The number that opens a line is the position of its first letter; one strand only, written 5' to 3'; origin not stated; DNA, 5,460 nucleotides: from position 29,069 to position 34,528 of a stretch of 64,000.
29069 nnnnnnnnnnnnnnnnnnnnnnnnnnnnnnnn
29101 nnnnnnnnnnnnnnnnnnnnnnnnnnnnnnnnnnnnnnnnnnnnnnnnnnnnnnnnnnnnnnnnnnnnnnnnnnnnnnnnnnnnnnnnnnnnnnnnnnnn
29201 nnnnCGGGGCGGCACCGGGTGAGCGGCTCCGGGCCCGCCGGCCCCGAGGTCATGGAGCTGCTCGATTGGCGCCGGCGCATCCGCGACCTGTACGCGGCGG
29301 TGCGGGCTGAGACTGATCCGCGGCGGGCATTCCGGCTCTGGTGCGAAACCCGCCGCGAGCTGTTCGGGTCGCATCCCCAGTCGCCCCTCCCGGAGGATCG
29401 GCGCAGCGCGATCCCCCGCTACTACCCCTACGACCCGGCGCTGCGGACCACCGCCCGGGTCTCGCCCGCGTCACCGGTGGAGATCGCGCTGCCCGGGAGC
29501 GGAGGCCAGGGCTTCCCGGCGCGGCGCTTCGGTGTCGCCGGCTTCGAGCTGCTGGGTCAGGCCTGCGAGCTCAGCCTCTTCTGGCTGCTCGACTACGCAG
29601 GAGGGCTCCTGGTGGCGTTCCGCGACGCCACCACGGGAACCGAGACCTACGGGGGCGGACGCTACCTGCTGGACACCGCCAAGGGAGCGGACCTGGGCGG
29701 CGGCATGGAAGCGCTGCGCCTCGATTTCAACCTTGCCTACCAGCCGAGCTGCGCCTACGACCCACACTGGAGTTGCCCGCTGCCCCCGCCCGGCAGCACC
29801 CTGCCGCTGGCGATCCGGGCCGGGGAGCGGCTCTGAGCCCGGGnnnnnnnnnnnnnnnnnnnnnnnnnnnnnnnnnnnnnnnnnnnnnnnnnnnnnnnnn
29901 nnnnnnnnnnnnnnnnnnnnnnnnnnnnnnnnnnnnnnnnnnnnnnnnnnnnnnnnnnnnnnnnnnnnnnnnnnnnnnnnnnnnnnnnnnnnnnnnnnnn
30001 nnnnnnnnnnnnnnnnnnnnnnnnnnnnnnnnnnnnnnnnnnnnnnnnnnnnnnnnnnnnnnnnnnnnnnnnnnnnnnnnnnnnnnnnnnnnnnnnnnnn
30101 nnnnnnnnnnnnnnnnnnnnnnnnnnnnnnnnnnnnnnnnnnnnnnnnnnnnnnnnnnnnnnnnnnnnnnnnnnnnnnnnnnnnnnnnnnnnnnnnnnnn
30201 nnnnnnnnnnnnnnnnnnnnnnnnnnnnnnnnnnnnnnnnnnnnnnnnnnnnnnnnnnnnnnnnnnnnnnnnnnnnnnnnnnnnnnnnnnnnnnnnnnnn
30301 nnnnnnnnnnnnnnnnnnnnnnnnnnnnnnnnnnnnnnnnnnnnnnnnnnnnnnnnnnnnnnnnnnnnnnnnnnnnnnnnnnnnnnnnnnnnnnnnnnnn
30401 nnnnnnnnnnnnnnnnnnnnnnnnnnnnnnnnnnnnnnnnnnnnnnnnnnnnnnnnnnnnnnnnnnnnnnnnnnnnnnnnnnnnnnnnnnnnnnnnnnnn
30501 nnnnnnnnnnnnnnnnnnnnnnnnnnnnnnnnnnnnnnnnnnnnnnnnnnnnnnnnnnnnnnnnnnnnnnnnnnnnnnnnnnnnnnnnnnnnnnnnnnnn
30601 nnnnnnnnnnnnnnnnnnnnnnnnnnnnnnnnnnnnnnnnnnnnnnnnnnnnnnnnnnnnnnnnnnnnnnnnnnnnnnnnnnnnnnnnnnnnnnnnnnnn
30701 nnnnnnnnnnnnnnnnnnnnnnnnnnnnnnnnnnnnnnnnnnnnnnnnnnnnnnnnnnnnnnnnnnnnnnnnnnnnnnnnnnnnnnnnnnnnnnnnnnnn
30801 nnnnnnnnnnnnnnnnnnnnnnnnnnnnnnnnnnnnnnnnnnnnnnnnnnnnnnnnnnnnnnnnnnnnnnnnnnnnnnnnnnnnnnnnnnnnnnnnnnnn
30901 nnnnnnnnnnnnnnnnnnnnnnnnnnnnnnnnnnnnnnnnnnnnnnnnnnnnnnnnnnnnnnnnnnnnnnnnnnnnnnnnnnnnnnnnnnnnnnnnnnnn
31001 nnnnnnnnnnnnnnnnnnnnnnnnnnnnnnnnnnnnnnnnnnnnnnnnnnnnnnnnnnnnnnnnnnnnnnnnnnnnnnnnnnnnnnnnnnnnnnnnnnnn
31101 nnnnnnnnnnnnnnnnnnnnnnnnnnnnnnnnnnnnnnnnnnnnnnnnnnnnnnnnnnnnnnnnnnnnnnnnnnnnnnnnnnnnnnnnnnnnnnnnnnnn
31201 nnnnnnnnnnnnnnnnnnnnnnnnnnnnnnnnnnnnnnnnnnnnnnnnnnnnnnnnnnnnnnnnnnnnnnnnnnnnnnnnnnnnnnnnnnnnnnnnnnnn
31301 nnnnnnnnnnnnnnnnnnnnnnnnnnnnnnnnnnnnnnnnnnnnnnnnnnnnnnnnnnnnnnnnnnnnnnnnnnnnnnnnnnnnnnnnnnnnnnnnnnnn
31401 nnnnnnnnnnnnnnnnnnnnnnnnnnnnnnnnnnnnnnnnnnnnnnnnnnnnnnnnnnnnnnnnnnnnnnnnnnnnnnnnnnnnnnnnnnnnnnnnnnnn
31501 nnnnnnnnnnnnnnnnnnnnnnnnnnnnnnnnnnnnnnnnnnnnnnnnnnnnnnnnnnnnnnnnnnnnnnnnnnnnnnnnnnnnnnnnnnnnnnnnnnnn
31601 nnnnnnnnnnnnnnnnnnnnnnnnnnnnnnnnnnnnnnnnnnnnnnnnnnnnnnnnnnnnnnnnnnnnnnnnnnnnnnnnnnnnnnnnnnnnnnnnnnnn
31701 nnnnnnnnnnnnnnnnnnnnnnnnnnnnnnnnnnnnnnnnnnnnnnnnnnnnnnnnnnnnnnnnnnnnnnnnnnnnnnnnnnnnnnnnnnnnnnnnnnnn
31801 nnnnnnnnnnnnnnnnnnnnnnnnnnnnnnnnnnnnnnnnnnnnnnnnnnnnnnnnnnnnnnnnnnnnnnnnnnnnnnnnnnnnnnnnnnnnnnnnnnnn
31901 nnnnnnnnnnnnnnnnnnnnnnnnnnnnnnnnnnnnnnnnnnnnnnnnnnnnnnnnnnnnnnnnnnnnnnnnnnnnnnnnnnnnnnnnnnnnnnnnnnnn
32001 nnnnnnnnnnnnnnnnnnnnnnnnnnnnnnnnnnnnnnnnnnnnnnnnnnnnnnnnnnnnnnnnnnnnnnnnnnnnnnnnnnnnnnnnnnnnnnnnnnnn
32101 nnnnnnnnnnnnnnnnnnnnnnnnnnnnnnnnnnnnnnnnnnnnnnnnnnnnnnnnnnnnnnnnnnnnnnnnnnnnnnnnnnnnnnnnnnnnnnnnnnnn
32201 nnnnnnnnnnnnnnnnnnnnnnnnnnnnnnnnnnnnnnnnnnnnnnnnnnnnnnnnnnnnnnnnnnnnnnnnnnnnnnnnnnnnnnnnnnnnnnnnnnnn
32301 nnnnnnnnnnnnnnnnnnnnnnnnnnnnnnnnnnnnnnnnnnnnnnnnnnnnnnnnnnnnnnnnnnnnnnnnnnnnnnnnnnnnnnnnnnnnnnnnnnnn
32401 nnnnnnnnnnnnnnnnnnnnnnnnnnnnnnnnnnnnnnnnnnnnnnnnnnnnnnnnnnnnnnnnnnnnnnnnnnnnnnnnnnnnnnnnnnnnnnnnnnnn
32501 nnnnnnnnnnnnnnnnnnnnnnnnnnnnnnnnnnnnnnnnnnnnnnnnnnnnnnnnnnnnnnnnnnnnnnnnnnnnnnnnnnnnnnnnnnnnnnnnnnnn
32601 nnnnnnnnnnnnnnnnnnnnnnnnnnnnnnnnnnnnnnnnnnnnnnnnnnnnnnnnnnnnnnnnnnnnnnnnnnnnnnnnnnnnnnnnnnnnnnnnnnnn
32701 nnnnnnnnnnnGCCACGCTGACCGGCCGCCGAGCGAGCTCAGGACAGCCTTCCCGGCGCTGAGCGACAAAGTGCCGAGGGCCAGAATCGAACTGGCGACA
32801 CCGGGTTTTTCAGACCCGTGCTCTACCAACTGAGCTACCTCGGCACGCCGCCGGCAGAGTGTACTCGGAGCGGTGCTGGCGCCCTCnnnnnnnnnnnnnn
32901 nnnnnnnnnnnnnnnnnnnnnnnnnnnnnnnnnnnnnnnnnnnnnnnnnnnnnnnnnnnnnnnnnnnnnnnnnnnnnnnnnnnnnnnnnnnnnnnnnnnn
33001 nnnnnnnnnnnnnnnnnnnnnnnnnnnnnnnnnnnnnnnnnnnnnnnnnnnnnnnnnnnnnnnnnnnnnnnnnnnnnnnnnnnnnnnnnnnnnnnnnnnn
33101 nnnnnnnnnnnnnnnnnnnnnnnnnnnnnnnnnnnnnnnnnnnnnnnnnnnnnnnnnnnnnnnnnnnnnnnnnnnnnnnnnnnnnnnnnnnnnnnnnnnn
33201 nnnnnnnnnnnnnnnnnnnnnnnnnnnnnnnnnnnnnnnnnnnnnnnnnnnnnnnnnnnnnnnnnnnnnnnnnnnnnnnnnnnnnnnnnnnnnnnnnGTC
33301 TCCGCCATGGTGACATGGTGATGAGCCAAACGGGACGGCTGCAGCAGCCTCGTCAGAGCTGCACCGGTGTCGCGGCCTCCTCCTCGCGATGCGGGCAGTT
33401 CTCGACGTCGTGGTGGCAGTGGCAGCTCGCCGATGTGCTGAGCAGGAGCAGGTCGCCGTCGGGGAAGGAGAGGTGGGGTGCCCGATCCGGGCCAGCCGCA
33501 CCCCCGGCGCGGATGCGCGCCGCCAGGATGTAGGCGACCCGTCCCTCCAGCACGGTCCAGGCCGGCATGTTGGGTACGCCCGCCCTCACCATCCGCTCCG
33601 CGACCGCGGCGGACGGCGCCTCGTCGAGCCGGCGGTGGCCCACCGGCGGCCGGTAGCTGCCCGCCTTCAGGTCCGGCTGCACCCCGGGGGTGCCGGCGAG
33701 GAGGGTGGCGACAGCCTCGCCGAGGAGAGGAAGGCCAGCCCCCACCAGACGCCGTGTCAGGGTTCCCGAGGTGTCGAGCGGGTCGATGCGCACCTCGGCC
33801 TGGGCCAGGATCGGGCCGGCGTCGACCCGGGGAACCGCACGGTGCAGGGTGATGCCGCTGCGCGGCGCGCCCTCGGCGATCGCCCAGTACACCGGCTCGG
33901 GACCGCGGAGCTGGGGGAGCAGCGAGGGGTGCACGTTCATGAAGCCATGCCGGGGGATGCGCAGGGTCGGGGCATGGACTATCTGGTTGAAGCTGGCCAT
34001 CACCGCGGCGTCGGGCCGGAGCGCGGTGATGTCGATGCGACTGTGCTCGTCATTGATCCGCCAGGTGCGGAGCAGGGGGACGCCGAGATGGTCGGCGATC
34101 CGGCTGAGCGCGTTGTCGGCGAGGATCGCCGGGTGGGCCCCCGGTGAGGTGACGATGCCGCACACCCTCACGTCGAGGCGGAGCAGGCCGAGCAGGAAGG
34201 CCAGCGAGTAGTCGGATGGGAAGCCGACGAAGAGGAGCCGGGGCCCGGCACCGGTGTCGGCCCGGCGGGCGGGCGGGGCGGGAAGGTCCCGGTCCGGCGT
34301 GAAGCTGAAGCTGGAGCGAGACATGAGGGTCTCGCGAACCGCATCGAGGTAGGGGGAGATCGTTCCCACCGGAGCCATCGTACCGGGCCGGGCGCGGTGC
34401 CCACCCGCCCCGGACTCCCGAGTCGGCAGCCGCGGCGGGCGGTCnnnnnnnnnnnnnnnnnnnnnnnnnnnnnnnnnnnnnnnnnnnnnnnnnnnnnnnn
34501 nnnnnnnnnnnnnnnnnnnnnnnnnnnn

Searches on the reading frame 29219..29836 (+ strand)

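Call 49: search_protein_families(library=pfam, proteins=[window:29219-29836:+], max_evalue=0.001)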
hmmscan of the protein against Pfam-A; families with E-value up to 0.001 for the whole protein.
window:29219-29836:+ (205 aa): 1 family
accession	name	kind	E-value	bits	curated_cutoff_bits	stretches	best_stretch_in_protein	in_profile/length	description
PF07920.16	DUF1684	-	2.4e-37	128.7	25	1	67-204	7-139/139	Protein of unknown function (DUF1684)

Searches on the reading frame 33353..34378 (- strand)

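Call 49: search_protein_families(library=pfam, proteins=[window:33353-34378:-], max_evalue=0.001)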
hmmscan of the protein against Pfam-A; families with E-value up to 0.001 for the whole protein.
window:33353-34378:- (341 aa): 1 family
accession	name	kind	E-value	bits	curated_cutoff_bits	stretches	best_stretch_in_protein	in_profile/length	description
PF00551.24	Formyl_trans_N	-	1.5e-24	87.2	26.1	1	115-214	73-172/181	Formyl transferase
